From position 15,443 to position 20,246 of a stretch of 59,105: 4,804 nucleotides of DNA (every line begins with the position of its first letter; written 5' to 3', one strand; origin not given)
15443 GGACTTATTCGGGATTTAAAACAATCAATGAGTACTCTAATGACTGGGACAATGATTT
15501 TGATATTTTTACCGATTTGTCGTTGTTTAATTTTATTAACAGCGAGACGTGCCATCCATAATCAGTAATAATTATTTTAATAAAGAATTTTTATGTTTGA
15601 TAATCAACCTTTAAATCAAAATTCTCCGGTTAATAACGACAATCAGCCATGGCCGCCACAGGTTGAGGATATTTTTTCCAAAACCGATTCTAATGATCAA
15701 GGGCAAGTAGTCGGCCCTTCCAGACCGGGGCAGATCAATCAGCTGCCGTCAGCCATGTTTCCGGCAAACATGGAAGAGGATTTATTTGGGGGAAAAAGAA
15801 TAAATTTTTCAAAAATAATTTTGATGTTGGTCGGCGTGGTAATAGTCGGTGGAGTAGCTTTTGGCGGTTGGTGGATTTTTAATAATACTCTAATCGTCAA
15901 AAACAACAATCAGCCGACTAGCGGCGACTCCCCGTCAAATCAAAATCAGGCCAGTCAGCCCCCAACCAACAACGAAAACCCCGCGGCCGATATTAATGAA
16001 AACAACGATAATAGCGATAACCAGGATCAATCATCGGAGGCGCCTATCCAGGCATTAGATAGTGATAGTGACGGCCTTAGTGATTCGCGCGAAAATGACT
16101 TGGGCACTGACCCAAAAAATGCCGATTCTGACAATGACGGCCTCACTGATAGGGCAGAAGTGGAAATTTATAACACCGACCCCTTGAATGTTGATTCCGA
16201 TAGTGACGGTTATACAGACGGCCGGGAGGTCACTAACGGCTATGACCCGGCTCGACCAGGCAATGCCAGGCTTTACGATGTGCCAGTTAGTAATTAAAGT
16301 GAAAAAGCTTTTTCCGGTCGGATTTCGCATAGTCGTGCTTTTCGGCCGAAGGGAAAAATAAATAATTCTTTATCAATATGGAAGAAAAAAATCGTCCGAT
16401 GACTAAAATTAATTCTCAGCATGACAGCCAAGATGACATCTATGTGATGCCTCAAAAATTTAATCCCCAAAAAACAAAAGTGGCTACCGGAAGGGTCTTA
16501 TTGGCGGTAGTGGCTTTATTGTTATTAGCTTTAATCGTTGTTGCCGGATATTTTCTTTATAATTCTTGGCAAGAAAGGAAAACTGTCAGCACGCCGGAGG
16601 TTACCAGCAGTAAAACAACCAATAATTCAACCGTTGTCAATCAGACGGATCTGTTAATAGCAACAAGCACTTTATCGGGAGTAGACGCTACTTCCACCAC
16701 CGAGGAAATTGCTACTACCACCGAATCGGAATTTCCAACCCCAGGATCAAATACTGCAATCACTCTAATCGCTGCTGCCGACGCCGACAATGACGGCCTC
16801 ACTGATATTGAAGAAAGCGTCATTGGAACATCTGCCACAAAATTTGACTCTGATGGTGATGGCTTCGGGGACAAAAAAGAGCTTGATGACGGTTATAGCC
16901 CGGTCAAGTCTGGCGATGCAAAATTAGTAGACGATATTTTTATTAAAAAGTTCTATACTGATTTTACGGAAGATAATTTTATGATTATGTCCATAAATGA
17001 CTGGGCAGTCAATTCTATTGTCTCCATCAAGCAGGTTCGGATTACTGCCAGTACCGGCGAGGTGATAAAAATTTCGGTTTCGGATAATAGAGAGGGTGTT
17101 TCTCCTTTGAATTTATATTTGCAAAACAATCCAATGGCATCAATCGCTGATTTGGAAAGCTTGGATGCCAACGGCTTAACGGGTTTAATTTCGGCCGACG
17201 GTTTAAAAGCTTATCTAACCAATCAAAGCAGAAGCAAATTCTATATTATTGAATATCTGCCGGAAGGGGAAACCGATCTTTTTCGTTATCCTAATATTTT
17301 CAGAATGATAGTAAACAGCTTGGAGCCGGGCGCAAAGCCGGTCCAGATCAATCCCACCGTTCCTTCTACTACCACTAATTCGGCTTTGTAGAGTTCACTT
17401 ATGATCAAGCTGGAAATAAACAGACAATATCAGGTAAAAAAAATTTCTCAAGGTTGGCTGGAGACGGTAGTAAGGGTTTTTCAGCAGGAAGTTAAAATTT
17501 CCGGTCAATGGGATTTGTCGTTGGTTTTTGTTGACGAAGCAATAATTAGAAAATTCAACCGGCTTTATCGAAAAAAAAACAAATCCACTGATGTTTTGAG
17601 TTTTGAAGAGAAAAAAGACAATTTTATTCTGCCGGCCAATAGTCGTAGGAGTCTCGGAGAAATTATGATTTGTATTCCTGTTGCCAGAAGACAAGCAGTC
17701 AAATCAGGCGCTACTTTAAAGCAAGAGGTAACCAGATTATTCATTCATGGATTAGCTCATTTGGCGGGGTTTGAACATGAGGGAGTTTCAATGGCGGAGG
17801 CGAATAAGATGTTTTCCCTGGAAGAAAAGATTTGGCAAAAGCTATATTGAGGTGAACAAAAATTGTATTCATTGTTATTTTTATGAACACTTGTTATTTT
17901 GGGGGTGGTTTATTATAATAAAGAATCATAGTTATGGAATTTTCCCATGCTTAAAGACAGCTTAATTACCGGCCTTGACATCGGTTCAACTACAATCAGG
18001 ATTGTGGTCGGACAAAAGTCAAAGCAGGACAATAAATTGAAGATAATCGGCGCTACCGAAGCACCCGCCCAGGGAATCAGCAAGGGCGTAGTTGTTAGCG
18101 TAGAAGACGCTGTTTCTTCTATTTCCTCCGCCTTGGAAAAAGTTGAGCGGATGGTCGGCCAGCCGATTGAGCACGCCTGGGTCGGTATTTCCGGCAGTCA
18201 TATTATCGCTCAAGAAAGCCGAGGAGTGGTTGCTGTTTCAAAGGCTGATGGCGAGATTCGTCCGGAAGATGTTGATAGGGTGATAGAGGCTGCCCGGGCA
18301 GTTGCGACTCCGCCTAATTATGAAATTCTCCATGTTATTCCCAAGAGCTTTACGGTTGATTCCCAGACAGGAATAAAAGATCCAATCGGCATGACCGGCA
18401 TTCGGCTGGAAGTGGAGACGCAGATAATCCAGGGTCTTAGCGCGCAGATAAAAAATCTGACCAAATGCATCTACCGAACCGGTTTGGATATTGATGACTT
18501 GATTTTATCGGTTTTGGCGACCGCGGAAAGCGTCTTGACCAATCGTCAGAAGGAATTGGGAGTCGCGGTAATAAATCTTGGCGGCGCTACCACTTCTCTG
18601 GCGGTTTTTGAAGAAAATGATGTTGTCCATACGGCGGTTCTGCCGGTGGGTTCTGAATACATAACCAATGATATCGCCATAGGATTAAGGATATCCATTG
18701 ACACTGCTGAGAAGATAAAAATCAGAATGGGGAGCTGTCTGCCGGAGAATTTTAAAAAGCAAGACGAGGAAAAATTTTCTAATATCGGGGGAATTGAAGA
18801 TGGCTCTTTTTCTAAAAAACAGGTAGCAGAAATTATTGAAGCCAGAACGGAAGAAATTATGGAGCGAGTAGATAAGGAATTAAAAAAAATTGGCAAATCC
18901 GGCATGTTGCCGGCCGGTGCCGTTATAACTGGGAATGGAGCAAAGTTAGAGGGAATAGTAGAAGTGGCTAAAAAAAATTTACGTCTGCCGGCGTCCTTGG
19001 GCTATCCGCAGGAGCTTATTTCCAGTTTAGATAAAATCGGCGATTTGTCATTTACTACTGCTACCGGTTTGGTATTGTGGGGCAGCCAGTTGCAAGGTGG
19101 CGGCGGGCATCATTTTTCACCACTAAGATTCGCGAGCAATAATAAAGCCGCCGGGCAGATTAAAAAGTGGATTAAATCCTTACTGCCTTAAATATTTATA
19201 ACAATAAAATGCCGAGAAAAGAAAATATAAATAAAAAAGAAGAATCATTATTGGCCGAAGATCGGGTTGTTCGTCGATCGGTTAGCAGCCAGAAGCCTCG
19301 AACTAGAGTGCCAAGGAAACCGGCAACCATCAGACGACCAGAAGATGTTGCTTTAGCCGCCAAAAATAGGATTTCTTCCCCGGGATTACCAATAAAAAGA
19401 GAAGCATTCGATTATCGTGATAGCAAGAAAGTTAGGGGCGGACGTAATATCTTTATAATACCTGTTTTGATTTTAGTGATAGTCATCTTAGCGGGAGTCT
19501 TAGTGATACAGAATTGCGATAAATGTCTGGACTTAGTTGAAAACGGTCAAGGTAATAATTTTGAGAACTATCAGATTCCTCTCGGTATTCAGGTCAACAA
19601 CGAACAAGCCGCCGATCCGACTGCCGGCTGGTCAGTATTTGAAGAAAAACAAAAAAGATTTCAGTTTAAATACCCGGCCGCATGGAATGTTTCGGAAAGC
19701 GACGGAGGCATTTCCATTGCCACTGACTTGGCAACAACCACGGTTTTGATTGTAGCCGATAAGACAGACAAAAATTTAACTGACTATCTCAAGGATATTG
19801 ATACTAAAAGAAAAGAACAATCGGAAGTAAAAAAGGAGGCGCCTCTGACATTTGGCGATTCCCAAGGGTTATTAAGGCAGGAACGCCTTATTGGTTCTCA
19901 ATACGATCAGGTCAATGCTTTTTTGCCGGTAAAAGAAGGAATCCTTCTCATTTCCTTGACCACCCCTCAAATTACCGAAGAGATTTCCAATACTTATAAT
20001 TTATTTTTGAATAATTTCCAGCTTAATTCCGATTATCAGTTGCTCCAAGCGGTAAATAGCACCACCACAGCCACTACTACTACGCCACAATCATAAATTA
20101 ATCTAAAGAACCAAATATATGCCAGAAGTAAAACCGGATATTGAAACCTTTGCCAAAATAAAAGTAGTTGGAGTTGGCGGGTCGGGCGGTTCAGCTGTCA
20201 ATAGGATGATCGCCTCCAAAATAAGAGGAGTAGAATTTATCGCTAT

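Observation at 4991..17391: Four-gene surface cassette: VirB2/TrbC-like pilins carrying 0.85k and 2.4k residue cargoes, plus Ca-binding membrane partners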

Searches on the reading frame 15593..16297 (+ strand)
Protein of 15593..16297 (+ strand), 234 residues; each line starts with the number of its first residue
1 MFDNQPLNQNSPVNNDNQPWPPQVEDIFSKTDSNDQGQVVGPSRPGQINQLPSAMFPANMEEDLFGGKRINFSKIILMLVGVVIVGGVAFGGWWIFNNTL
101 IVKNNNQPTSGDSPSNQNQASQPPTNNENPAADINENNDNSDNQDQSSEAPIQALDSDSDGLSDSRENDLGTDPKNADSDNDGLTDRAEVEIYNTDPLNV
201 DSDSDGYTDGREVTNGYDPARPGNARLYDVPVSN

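Call 7: search_protein_families(library=pfam, proteins=[window:15593-16297:+], max_evalue=0.1)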
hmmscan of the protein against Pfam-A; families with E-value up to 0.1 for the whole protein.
window:15593-16297:+ (234 aa): 1 family
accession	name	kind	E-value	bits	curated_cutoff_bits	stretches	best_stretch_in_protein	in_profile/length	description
PF18884.5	TSP3_bac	-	1.2e-18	67.1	25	3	178-199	1-21/22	Bacterial TSP3 repeat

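Call 49: search_protein_families(library=ncbifam, proteins=[window:15593-16297:+], max_evalue=0.01)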
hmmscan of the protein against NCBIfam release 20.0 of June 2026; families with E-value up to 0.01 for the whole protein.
window:15593-16297:+ (234 aa): 2 families
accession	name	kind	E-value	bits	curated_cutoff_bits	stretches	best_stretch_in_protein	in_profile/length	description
NF033765.2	gliding_CglD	equivalog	5.9e-07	27.6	400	1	119-217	142-245/1124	adventurous gliding motility lipoprotein CglD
NF047639.1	throspo3_MtsD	equivalog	5.7e-05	21.4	800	1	146-223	449-531/651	cell-cell cohesion protein MtsD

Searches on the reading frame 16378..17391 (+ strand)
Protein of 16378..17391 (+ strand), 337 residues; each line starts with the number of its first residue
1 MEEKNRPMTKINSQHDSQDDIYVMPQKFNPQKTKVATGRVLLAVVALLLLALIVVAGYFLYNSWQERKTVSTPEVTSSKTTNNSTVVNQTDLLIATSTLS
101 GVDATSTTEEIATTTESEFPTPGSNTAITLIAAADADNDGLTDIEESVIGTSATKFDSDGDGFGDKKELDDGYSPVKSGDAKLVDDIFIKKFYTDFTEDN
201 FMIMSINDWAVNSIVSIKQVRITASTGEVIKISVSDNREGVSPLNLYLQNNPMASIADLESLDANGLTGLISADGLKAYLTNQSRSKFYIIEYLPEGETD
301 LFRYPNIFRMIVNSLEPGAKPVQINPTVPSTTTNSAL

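Call 7: search_protein_families(library=pfam, proteins=[window:16378-17391:+], max_evalue=0.1)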
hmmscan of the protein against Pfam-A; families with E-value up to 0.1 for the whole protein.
window:16378-17391:+ (337 aa): 7 families
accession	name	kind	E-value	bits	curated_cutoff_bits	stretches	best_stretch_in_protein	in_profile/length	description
PF05309.16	TraE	-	0.00086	19.2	24.8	1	32-90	10-68/182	TraE protein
PF03896.21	TRAP_alpha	-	0.016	14.9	24.7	1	28-83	114-167/180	Translocon-associated protein (TRAP), alpha subunit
PF12685.13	SpoIIIAH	-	0.027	14.9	30.6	1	44-116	4-62/191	SpoIIIAH-like protein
PF14155.11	DUF4307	-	0.043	14.1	27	1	38-87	2-50/111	Domain of unknown function (DUF4307)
PF22852.1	SoxE_N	-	0.056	13.7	27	1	36-81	3-45/48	Sulfocyanin, N-terminal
PF18884.5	TSP3_bac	-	0.063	13.6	25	0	135-151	1-17/22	Bacterial TSP3 repeat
PF13517.12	FG-GAP_3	-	0.069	14.2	26.9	1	118-144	36-59/61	FG-GAP-like repeat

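Call 23: find_homologous_proteins(query=window:16378-17391:+, max_evalue=0.001)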
Query window:16378-17391:+ (337 aa): 14 proteins with E <= 0.001 among 8000 candidates.
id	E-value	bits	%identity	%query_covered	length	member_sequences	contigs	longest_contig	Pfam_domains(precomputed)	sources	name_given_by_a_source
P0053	5.5e-213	724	100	100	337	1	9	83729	-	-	-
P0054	6.4e-96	339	53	94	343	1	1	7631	-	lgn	-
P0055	8.1e-90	319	50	91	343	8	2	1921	-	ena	-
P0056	7.1e-55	205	37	90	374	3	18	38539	-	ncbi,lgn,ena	-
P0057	4.5e-53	199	48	56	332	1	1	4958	PF18884.6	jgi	jgi:hypothetical protein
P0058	1.6e-52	197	36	92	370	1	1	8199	-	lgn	-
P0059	9.8e-51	191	39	88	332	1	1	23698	-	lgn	-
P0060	8.4e-46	175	35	88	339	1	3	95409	PF18884.6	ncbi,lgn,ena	-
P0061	2.8e-40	157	33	93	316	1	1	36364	-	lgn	-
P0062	7.2e-15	73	27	88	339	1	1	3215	PF18884.6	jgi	-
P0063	6.6e-11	60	26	88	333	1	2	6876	-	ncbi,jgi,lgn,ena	-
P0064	2.6e-8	52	29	55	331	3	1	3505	-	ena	-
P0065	5.7e-6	44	46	14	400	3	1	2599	PF18884.6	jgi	-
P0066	5.3e-4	37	47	14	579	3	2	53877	PF18884.6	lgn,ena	-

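Call 24: find_encoding_contigs(protein=P0060, flank=10000, max_places=1)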
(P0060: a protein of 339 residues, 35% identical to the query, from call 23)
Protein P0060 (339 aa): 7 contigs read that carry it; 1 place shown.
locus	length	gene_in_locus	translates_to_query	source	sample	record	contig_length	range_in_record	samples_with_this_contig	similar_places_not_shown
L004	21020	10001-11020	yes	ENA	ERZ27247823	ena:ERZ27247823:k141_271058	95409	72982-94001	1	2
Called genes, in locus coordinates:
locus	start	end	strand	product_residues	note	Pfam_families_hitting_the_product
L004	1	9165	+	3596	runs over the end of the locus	PF18895:T4SS_pilin, PF13205:Big_5 (faint)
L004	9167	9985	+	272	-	PF18884:TSP3_bac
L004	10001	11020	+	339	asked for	PF18884:TSP3_bac (faint)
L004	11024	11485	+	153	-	PF02130:YbeY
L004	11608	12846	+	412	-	PF11104:PilM_2 (faint), PF02491:SHS2_FTSA, PF06723:MreB_Mbl, PF14450:FtsA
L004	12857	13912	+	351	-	-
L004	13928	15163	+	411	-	PF00091:Tubulin, PF12327:FtsZ_C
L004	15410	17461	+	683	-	PF03477:ATP-cone, PF13597:NRDD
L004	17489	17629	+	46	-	PF13597:NRDD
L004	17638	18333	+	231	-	PF04055:Radical_SAM, PF13353:Fer4_12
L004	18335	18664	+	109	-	-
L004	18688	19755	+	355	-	PF03462:PCRF, PF00472:RF-1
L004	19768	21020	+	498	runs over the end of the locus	PF13567:DUF4131, PF03772:Competence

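Call 25: find_encoding_contigs(protein=P0056, flank=10000, max_places=1)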
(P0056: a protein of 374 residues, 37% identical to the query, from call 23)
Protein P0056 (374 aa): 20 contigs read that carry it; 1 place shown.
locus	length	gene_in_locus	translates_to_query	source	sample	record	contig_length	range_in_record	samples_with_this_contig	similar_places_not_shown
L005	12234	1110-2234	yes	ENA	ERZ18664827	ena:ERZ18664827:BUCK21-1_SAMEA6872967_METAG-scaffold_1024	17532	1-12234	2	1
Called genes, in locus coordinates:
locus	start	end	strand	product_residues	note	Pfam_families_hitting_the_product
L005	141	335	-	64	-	-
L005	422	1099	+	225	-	PF18884:TSP3_bac (faint)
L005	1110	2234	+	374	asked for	-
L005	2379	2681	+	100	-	PF02130:YbeY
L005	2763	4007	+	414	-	PF11104:PilM_2 (faint), PF02491:SHS2_FTSA, PF06723:MreB_Mbl, PF14450:FtsA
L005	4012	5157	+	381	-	-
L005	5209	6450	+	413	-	PF00091:Tubulin, PF12327:FtsZ_C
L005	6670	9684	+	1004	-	PF03477:ATP-cone, PF13597:NRDD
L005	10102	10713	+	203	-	PF04055:Radical_SAM, PF13353:Fer4_12 (weak)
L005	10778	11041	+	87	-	-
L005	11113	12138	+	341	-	PF03462:PCRF, PF00472:RF-1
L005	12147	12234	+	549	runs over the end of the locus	PF13567:DUF4131, PF03772:Competence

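Call 26: find_encoding_contigs(protein=P0061, flank=10000, max_places=1)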
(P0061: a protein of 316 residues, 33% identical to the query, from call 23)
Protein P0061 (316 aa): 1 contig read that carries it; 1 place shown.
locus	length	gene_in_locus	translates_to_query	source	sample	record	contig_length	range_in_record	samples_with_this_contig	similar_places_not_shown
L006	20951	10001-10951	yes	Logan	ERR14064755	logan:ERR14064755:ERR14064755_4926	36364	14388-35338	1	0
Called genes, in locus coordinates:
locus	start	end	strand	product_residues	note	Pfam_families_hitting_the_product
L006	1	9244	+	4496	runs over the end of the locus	PF18895:T4SS_pilin (weak), PF13948:DUF4215 (faint), PF13205:Big_5 (faint), PF13385:Laminin_G_3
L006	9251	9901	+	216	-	-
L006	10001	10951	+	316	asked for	-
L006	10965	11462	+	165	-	PF02130:YbeY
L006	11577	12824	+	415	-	PF11104:PilM_2 (faint), PF02491:SHS2_FTSA, PF06723:MreB_Mbl, PF14450:FtsA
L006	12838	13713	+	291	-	-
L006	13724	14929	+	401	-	PF00091:Tubulin, PF12327:FtsZ_C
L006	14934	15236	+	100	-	-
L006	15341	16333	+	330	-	PF03462:PCRF, PF00472:RF-1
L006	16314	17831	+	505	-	PF13567:DUF4131, PF03772:Competence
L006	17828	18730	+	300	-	PF00753:Lactamase_B, PF23023:Anti-Pycsar_Apyc1 (weak), PF12706:Lactamase_B_2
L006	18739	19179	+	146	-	PF00072:Response_reg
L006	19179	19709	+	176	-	PF00334:NDK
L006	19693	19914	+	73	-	-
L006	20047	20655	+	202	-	PF02163:Peptidase_M50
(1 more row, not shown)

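Call 49: search_protein_families(library=ncbifam, proteins=[window:16378-17391:+], max_evalue=0.01)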
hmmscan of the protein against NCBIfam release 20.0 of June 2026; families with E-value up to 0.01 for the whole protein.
window:16378-17391:+ (337 aa): 4 families
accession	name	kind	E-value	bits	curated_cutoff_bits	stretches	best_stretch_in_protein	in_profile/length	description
NF033483.0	PknB_PASTA_kin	equivalog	0.00018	20.7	450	1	13-145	310-439/563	Stk1 family PASTA domain-containing Ser/Thr kinase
NF042931.1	SAG1386_EF1546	equivalog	0.00091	19.3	80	1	29-116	19-101/158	SAG1386/EF1546 family surface-associated protein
NF047639.1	throspo3_MtsD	equivalog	0.00098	17.4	800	1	131-181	456-506/651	cell-cell cohesion protein MtsD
NF037978.1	T2SS_GspB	equivalog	0.0022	18.4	100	1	34-137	5-104/179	type II secretion system assembly factor GspB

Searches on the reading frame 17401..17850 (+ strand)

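Call 8: search_protein_families(library=pfam, proteins=[window:17401-17850:+], max_evalue=0.01)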
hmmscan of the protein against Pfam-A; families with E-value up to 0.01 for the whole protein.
window:17401-17850:+ (149 aa): 1 family
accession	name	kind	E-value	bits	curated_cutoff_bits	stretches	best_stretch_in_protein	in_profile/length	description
PF02130.23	YbeY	-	9.8e-32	110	25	1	12-148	7-129/129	Endoribonuclease YbeY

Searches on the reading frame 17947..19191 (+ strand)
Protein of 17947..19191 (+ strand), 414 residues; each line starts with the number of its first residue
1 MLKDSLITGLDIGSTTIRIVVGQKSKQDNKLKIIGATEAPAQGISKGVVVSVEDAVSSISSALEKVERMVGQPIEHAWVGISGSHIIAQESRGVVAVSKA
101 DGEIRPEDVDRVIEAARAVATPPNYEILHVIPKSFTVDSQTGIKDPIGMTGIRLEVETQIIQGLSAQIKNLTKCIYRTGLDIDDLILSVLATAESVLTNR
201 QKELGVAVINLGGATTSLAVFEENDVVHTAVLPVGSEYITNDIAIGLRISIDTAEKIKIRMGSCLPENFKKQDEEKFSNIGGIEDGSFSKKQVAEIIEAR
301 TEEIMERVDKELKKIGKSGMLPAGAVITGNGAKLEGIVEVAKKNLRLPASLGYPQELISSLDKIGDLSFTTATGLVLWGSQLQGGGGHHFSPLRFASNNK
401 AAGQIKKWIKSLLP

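Call 8: search_protein_families(library=pfam, proteins=[window:17947-19191:+], max_evalue=0.01)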
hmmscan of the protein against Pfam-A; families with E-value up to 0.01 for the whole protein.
window:17947-19191:+ (414 aa): 5 families
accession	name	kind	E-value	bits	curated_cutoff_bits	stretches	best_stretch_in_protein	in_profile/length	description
PF14450.12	FtsA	-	5.2e-35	121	31.8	2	207-374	1-127/127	Cell division protein FtsA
PF02491.25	SHS2_FTSA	-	7.1e-30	103.6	25.4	1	83-161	1-78/79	SHS2 domain inserted in FTSA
PF06723.19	MreB_Mbl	-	7e-10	38.7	27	1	202-350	143-302/327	MreB/Mbl protein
PF11104.14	PilM_2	-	7.3e-10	38.7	27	1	190-271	166-245/340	Type IV pilus assembly protein PilM;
PF06277.17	EutA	-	0.0022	17.4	27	1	199-243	138-182/475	Ethanolamine utilisation protein EutA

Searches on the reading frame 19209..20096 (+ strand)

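Call 8: search_protein_families(library=pfam, proteins=[window:19209-20096:+], max_evalue=0.01)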
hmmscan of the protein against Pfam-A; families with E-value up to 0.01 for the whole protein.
window:19209-20096:+ (295 aa): 1 family
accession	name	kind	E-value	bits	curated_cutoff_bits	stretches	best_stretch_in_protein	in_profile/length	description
PF01789.22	PsbP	-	0.0035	17.8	23.5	1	140-196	2-59/155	PsbP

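Call 49: search_protein_families(library=ncbifam, proteins=[window:19209-20096:+], max_evalue=0.01)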
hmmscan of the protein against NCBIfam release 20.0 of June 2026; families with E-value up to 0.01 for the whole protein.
window:19209-20096:+ (295 aa): 0 families
